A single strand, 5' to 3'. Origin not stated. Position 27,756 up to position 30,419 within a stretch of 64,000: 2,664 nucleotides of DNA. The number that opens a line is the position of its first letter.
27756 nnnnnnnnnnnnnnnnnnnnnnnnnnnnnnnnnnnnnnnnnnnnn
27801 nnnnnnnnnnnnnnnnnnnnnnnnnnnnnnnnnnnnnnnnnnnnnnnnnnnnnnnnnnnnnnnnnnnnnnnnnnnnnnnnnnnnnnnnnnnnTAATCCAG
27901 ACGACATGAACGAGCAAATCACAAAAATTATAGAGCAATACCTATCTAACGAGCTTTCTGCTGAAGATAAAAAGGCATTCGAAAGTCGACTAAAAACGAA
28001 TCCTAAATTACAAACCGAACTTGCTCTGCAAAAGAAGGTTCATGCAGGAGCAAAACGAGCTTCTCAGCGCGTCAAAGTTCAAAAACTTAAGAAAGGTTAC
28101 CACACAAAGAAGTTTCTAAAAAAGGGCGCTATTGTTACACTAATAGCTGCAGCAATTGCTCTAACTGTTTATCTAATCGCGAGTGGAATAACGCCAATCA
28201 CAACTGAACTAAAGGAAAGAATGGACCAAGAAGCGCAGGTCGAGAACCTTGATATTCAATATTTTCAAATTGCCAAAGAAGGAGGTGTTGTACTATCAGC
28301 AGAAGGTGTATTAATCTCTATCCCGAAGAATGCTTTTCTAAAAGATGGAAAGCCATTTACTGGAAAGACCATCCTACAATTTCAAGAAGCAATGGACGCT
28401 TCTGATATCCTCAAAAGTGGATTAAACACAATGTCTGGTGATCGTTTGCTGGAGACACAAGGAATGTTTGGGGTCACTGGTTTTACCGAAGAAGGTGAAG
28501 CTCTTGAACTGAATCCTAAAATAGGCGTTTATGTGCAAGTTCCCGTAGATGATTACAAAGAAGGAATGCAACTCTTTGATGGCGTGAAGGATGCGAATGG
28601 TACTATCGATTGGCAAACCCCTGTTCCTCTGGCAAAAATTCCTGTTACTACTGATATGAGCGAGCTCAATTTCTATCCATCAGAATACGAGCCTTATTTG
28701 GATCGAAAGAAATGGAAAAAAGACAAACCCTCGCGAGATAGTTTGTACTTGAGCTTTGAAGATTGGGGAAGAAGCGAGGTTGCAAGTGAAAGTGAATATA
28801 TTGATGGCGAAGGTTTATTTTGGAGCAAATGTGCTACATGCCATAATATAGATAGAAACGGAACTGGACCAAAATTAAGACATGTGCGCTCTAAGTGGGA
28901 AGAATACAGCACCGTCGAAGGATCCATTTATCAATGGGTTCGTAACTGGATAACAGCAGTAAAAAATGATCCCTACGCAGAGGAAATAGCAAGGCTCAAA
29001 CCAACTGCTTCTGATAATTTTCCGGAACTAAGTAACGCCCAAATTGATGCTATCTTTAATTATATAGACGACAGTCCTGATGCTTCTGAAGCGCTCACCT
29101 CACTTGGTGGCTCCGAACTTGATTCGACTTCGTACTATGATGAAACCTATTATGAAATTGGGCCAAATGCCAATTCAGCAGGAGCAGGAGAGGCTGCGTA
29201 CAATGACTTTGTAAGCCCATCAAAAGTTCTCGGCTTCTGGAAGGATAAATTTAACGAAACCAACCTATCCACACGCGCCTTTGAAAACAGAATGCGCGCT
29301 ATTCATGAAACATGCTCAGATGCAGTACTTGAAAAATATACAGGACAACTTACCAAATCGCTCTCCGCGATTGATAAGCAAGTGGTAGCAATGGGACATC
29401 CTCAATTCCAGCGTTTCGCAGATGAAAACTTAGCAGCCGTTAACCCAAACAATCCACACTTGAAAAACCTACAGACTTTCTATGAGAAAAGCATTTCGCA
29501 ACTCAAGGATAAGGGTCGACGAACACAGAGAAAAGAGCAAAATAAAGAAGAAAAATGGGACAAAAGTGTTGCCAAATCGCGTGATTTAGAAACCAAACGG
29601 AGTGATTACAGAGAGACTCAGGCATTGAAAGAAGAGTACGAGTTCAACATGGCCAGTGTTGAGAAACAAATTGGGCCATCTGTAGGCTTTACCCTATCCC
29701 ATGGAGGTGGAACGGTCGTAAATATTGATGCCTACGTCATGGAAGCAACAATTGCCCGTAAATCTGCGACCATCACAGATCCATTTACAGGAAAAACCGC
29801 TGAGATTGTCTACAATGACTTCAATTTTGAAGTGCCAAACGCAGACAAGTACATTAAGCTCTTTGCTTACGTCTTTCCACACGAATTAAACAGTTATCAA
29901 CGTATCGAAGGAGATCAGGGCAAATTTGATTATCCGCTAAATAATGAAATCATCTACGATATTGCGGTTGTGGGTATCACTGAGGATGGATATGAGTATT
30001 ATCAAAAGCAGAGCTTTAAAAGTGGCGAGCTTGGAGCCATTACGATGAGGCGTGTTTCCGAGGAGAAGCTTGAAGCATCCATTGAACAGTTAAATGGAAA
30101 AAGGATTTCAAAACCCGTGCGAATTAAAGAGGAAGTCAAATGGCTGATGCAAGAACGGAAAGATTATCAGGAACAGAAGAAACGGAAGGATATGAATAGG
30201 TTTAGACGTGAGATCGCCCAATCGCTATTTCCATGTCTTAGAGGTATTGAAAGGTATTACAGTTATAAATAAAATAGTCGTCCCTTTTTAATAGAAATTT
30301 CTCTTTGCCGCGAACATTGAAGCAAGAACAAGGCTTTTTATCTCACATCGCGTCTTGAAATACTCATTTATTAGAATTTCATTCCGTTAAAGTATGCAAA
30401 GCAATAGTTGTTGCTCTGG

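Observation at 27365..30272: ECF sigma factor paired with a giant anti-sigma-like membrane protein whose haem-c domain lacks the axial methionine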

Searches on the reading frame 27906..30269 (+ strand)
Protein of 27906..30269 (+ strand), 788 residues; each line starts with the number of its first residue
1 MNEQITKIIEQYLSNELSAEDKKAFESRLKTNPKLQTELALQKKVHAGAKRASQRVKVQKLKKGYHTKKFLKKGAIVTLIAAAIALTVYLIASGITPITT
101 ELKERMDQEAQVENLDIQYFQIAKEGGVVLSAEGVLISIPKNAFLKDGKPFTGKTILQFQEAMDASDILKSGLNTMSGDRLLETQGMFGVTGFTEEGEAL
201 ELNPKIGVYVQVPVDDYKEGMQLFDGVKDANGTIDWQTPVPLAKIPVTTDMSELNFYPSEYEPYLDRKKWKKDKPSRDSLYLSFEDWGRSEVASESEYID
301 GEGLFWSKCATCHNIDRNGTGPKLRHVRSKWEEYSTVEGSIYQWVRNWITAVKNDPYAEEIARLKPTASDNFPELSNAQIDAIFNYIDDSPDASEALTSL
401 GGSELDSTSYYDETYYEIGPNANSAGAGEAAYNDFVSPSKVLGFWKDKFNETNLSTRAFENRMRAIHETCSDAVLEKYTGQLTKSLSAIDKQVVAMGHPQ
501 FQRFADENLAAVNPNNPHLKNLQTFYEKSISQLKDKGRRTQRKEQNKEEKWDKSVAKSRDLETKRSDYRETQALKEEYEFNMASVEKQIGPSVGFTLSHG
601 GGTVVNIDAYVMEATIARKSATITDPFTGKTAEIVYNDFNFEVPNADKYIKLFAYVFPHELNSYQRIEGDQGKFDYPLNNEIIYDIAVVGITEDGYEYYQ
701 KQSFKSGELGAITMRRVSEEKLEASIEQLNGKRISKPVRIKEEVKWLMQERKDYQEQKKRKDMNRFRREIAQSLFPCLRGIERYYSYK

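Call 3: search_protein_families(library=pfam, proteins=[window:27906-30269:+], max_evalue=1)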
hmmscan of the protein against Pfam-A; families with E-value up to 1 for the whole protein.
window:27906-30269:+ (788 aa): 2 families
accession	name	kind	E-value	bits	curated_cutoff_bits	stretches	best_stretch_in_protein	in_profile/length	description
PF00034.26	Cytochrom_C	-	7.2e-08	34.1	21.3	1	300-388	3-87/90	Cytochrome c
PF13442.11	Cytochrome_CBB3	-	0.00014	22.5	27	1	300-387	5-68/68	Cytochrome C oxidase, cbb3-type, subunit III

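Call 4: search_protein_families(library=ncbifam, proteins=[window:27906-30269:+], max_evalue=1)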
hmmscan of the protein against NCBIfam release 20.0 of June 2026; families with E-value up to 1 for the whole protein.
window:27906-30269:+ (788 aa): 6 families
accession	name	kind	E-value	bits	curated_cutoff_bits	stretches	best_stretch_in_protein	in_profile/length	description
NF045774.1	cytochro_C551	exception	0.0047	16.9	118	1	294-333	35-75/110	cytochrome c551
NF045773.1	cytochro_C550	exception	0.0084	16.1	125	1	291-333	43-85/118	cytochrome c550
NF052375.1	antisigma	equivalog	0.015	15.3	100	1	10-40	3-33/217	anti-sigma factor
TIGR04485.1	thiosulf_SoxX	equivalog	0.024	15.4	61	1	308-387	4-75/78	sulfur oxidation c-type cytochrome SoxX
TIGR02603.1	CxxCH_TIGR02603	domain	0.051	13.6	68.15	1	301-330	6-37/134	putative heme-binding domain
NF050122.1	bc1_QcrC_actin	exception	0.065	12.5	200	1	294-320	37-63/253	cytochrome bc1 complex diheme cytochrome c subunit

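Call 5: find_homologous_proteins(query=window:27906-30269:+, max_evalue=0.001)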
Query window:27906-30269:+ (788 aa): 267 proteins with E <= 0.001 among 8000 candidates; the best 120 are listed.
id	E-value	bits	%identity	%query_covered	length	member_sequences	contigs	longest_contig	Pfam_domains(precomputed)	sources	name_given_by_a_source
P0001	0.0e+0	1784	100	100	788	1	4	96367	PF00034.27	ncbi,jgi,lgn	ncbi:MAG: mono/diheme cytochrome c family protein [Flavobacteriaceae bacterium]|jgi:mono/diheme cyto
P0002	2.0e-280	951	57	99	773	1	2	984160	PF13442.12,PF00034.27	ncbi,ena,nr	ncbi:MAG: cytochrome c [Crocinitomicaceae bacterium]|nr:cytochrome c [Crocinitomicaceae bacterium]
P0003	1.0e-279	948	56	99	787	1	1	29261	PF00034.27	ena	-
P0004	2.3e-276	937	55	100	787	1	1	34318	PF00034.27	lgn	-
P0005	1.4e-275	935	54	100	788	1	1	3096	-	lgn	-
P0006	6.2e-274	929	53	99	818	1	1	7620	PF13442.12,PF00034.27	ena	-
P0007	9.8e-273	925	53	99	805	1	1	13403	PF13442.12,PF00034.27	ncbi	ncbi:MAG: c-type cytochrome [Crocinitomicaceae bacterium]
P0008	5.5e-272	923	55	99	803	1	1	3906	PF13442.12,PF00034.27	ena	-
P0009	1.7e-254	865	61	46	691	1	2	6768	-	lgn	-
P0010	1.4e-250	852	62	44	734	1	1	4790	-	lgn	-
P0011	1.3e-249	849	51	99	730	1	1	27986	-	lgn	-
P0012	1.3e-249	849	56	51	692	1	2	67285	-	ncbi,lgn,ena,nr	ncbi:MAG: hypothetical protein HRT58_21770 [Crocinitomicaceae bacterium]|nr:hypothetical protein [Fl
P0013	4.3e-249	847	51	99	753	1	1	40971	-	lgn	-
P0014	7.5e-249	846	56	52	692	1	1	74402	-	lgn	-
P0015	6.7e-248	843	51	99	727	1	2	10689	-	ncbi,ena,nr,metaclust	ncbi:MAG: hypothetical protein A3D92_04510 [Bacteroidetes bacterium RIFCSPHIGHO2_02_FULL_44_7]|nr:MA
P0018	4.1e-245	834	51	99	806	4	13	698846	PF00034.27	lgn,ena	-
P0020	8.0e-243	826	50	99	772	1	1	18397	PF13442.12,PF00034.27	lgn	-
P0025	1.6e-230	785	44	99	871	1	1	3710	PF00034.27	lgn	-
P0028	4.9e-228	777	47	99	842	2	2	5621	PF13442.12,PF00034.27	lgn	-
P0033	9.6e-223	760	47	99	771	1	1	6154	PF13442.12,PF00034.27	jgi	jgi:mono/diheme cytochrome c family protein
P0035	1.5e-222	759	50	49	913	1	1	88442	PF00034.27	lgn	-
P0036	2.7e-222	758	46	99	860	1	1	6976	PF13442.12,PF00034.27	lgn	-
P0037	5.5e-222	757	49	49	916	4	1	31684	PF00034.27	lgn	-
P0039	7.8e-222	757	51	49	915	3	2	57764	PF00034.27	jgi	jgi:mono/diheme cytochrome c family protein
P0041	2.2e-220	752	50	49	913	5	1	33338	PF00034.27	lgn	-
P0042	2.8e-218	745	46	99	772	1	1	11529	PF00034.27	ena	-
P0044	2.6e-217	742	46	99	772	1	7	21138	PF00034.27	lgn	-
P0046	3.0e-215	735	46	99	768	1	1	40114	PF13442.12,PF00034.27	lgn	-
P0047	4.6e-215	734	47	99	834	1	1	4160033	PF00034.27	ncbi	ncbi:MAG: c-type cytochrome [Fluviicola sp.]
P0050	2.1e-213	729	47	49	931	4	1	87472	PF13442.12,PF00034.27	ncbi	-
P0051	4.7e-213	728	48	49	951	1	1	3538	PF13442.12,PF00034.27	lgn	-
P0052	4.0e-212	725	46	49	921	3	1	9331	PF00034.27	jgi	jgi:mono/diheme cytochrome c family protein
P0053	4.7e-212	724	45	99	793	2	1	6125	PF13442.12,PF00034.27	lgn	-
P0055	1.3e-211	723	45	99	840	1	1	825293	PF13442.12,PF00034.27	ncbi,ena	-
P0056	4.2e-211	721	45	99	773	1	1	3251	PF00034.27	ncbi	-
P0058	2.2e-210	719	44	99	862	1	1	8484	PF13442.12,PF00034.27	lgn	-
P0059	1.0e-209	717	45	99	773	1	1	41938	PF00034.27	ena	-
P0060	2.1e-209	716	45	99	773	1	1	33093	PF00034.27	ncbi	-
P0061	5.7e-209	714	46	50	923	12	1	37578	PF00034.27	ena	-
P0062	1.9e-207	709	42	61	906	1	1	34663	PF00034.27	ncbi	-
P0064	2.1e-206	706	52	82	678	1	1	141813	PF00034.27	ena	-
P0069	1.3e-202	693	44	99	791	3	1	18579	PF13442.12,PF00034.27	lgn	-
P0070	5.9e-202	691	43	99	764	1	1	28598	PF00034.27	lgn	-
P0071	7.1e-202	691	44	99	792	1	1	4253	PF00034.27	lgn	-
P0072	4.9e-201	688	43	99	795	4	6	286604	PF00034.27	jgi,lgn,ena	-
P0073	5.6e-201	688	42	99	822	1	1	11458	PF13442.12,PF00034.27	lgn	-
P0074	6.4e-201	688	45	99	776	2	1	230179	PF13442.12,PF00034.27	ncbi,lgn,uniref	ncbi:cytochrome c [Fluviicola taffensis]|uniref:c-type cytochrome n=1 Tax=Fluviicola taffensis TaxID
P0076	1.5e-200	686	43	97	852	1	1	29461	PF13442.12,PF00034.27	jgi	-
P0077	1.5e-200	686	40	99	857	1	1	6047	PF00034.27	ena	-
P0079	9.0e-200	684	44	99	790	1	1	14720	PF00034.27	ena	-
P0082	7.7e-198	677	44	99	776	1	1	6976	PF13442.12,PF00034.27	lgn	-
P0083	2.7e-197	676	44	99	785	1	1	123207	PF13442.12,PF00034.27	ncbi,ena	-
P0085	5.0e-197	675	44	99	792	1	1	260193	PF13442.12,PF00034.27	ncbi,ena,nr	nr:cytochrome c [uncultured Fluviicola sp.]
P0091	1.0e-194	667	42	99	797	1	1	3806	PF00034.27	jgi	jgi:cytochrome c2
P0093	4.0e-194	665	41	99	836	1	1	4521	PF13442.12,PF00034.27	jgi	jgi:mono/diheme cytochrome c family protein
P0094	1.6e-193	663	42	99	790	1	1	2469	PF13442.12,PF00034.27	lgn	-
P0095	1.7e-193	663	44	99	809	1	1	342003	PF00034.27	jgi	jgi:mono/diheme cytochrome c family protein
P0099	3.5e-192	659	43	99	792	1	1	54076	PF00034.27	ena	-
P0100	4.2e-192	659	42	62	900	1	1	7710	PF13442.12,PF00034.27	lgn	-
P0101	1.2e-191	657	41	99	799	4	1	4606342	PF00034.27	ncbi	-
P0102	1.5e-191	657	42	99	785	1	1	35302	PF00034.27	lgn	-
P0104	3.1e-191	656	42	99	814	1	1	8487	PF13442.12,PF00034.27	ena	-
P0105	1.3e-190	654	41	99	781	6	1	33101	PF13442.12,PF00034.27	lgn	-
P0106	2.2e-190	653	44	49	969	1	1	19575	PF13442.12,PF00034.27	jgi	jgi:mono/diheme cytochrome c family protein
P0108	1.2e-189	650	42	99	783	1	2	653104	PF13442.12,PF00034.27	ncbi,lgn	-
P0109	1.2e-189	650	41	99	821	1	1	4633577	PF13442.12,PF00034.27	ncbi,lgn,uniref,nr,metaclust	ncbi:c-type cytochrome [Fluviicola taffensis]|uniref:Cytochrome c class I n=1 Tax=Fluviicola taffens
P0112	1.8e-189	650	41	99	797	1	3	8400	PF00034.27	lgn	-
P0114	9.9e-189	647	41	99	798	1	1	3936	PF00034.27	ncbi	ncbi:hypothetical protein D3C71_930310 [compost metagenome]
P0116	7.2e-188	645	42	100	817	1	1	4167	PF00034.27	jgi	jgi:hypothetical protein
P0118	1.1e-187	644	41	61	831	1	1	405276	PF13442.12,PF00034.27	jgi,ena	-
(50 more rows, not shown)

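Call 13: find_encoding_contigs(protein=P0109, flank=6000, max_places=2)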
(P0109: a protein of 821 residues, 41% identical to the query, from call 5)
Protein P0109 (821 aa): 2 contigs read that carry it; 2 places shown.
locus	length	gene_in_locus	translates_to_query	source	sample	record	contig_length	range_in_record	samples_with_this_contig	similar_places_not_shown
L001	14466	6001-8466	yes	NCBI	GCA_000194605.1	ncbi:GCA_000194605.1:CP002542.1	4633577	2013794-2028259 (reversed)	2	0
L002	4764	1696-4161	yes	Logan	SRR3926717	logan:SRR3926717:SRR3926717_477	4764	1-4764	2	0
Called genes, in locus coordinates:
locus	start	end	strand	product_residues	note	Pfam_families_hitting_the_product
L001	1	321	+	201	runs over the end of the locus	PF00440:TetR_N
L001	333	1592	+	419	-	PF02321:OEP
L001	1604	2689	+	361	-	PF25917:BSH_RND, PF25954:Beta-barrel_RND_2 (faint), PF25876:HH_MFP_RND (faint), PF25881:HH_YBHG (weak), PF25963:Beta-barrel_AAEA (weak)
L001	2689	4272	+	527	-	PF00083:Sugar_tr, PF07690:MFS_1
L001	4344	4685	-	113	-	PF02452:PemK_toxin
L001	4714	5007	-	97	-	-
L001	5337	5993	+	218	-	PF04542:Sigma70_r2 (faint)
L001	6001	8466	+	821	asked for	PF00034:Cytochrom_C (weak), PF13442:Cytochrome_CBB3 (faint)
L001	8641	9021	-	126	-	PF04480:DUF559, PF18741:MTES_1575 (weak)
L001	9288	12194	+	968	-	PF07494:Reg_prop (weak), PF06580:His_kinase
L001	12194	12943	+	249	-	PF00072:Response_reg, PF04397:LytTR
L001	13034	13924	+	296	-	-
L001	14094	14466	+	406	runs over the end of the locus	-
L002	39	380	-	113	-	PF02452:PemK_toxin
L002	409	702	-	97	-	-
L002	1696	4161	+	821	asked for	PF00034:Cytochrom_C (weak), PF13442:Cytochrome_CBB3 (faint)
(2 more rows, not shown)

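Call 14: find_encoding_contigs(protein=P0012, flank=6000, max_places=2)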
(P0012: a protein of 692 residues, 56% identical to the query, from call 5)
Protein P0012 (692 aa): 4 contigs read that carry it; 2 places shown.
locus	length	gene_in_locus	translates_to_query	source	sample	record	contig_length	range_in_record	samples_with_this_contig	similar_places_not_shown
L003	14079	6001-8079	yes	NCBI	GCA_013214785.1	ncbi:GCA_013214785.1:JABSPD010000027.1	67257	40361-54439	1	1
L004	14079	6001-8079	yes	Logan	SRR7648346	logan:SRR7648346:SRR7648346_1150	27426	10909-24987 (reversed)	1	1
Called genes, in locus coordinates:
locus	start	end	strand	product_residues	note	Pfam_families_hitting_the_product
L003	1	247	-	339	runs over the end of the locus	PF03150:CCP_MauG, PF00034:Cytochrom_C (weak)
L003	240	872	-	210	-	PF20243:MbnP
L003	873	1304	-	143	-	-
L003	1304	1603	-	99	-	-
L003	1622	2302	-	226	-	PF04542:Sigma70_r2, PF08281:Sigma70_r4_2, PF04545:Sigma70_r4 (weak)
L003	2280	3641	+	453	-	-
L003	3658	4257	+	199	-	-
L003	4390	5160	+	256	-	-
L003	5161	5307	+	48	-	PF02517:Rce1-like (weak)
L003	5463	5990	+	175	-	-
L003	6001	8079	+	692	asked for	-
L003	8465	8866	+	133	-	-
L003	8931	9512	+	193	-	PF00027:cNMP_binding (weak)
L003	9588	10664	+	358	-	PF20067:SSL_N (weak), PF08450:SGL, PF03088:Str_synth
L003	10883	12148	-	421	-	PF28492:Beta_helix_4 (weak), PF18962:Por_Secre_tail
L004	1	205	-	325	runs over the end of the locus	PF03150:CCP_MauG, PF00034:Cytochrom_C (weak)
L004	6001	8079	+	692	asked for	-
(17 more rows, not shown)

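Call 15: find_related_loci(query=A1, collection=genome_contigs, flank=6000)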
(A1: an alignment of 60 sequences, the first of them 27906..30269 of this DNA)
Query A1 (788 aa) in genome_contigs; peptide patterns used: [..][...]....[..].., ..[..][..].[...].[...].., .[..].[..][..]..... (x = any residue, [..] = any of these).
308 stretches matched a pattern; 223 encode a relative of the query (tblastn E <= 1e-3); the best 80 are kept; 79 distinct loci.
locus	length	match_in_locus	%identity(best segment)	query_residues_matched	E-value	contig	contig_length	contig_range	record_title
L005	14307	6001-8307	57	1-779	0e+0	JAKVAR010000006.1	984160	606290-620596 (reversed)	MAG: Crocinitomicaceae bacterium isolate ALOHA_ZT_7 ZT-Crocinitomicaceae-2_6, whole genome shotgun sequence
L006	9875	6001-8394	53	1-778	0e+0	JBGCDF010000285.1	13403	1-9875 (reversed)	MAG: Crocinitomicaceae bacterium isolate SGMAG-82 contig285, whole genome shotgun sequence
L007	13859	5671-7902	51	1-778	0e+0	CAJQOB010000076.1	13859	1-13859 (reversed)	MAG: uncultured Flavobacteriales bacterium isolate 10_20180426_Bin_METABAT_33 genome assembly, contig: c_000007304410, w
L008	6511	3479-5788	47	1-777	0e+0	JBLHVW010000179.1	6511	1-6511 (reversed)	MAG: Salibacteraceae bacterium isolate 3300046534_40 Ga0491194_0033356, whole genome shotgun sequence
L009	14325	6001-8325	47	1-782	0e+0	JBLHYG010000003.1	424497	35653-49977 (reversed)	MAG: Crocinitomicaceae bacterium isolate 3300046449_33 Ga0491193_0000022, whole genome shotgun sequence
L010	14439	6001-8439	45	1-778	0e+0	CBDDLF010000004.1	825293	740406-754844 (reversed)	MAG: Crocinitomicaceae bacterium isolate 54ff5f61-cf0c-4fd5-b6d0-428621afa39a genome assembly, contig: contig_4, whole g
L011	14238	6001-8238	45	4-779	0e+0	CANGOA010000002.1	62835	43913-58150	MAG: Flavobacteriia bacterium isolate Jr-7aug17-200 genome assembly, contig: Jr-7aug17-C659, whole genome shotgun sequen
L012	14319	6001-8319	44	1-777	0e+0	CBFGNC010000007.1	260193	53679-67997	MAG TPA_asm: uncultured Fluviicola sp. isolate ERR5385026_binner123_Refined_15 genome assembly, contig: ERZ27258666.7, w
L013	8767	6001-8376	44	1-777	0e+0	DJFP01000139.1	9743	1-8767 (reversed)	MAG TPA_asm: Flavobacteriales bacterium UBA5869 UBA5869_contig_5250, whole genome shotgun sequence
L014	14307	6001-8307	45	1-777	0e+0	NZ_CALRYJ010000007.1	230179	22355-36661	MAG: Fluviicola taffensis DSM 16823 isolate JJ-ME9A6-316-2-mx-bin663 JJ-ME9A6-316-C21, whole genome shotgun sequence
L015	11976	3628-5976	44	1-777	0e+0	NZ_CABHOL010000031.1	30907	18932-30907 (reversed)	MAG: uncultured Fluviicola sp. isolate Fluviicola_sp_nbed1b11, whole genome shotgun sequence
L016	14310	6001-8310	44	1-778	0e+0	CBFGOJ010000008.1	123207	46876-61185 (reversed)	MAG TPA_asm: uncultured Fluviicola sp. isolate ERR5385025_binner13_Refined_10 genome assembly, contig: ERZ27258652.23, w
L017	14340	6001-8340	41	1-779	0e+0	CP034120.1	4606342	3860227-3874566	Glaciecola amylolytica strain THG-3.7 chromosome, complete genome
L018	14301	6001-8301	42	1-777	0e+0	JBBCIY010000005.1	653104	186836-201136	MAG: Crocinitomicaceae bacterium isolate MAG_CPA_11 P10A_000000041168, whole genome shotgun sequence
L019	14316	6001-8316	40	6-777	0e+0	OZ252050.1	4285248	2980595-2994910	MAG: Crocinitomicaceae bacterium isolate a728cfb8-245c-4e64-8229-4316d59fef07 genome assembly, chromosome: 1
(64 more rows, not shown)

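Call 22: predict_structure(alignment_id=A1)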
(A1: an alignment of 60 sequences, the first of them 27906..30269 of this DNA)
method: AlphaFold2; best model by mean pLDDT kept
length: 788 residues; sequences in the alignment: 60
mean_pLDDT: 82.3   pTM: 0.59
mean pLDDT of the five models: 82.3, 81.5, 80.2, 79.6, 79.4
residues with pLDDT >= 90: 279; 70-90: 381; 50-70: 72; < 50: 56
segments of 3 or more residues with pLDDT < 50: 292-298, 400-430, 593-602, 784-788
pLDDT, mean of each block of 10 residues (from residue 1): 77 88 88 85 80 70 68 67 61 64 88 89 87 88 92 93 86 79 86 92 85 76 84 83 84 94 93 94 79 48 83 80 85 88 91 90 71 86 87 62 43 37 39 82 95 94 94 95 94 96 90 80 93 92 88 83 85 93 85 44 64 88 77 90 91 93 89 92 95 94 89 95 93 85 90 88 86 77 48
secondary structure, 60 per line:
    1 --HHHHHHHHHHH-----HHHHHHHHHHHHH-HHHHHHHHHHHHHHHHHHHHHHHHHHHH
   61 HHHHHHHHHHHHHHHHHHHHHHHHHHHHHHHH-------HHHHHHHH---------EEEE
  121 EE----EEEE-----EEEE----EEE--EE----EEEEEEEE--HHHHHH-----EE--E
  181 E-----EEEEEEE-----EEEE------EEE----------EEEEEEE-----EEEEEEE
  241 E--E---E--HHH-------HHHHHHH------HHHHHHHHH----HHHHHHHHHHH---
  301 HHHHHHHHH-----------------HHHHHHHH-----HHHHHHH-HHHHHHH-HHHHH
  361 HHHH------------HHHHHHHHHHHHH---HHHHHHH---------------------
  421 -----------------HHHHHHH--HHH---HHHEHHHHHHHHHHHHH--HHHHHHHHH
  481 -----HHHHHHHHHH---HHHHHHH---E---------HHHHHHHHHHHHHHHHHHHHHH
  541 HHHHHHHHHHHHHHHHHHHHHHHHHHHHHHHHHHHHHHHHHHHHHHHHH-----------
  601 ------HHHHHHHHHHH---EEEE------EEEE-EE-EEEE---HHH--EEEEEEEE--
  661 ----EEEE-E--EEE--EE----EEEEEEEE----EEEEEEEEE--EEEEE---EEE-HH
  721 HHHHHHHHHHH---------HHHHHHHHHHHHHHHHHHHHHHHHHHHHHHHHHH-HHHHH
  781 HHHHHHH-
elements in order (helices of 4 or more, strands of 3 or more residues): H3-13 H19-31 H33-92 H100-107 E117-122 E127-130 E136-139 E144-146 E155-162 H165-170 E187-193 E199-202 E209-211 E222-228 E234-241 H261-267 H274-282 H287-297 H301-309 H327-334 H340-346 H348-354 H356-364 H377-389 H393-399 H438-444 H457-469 H472-480 H486-495 H499-505 H519-589 H607-617 E621-624 E631-634 E639-642 E651-658 E665-668 E673-675 E684-691 E696-704 E707-711 E715-717 H719-731 H741-774 H776-787
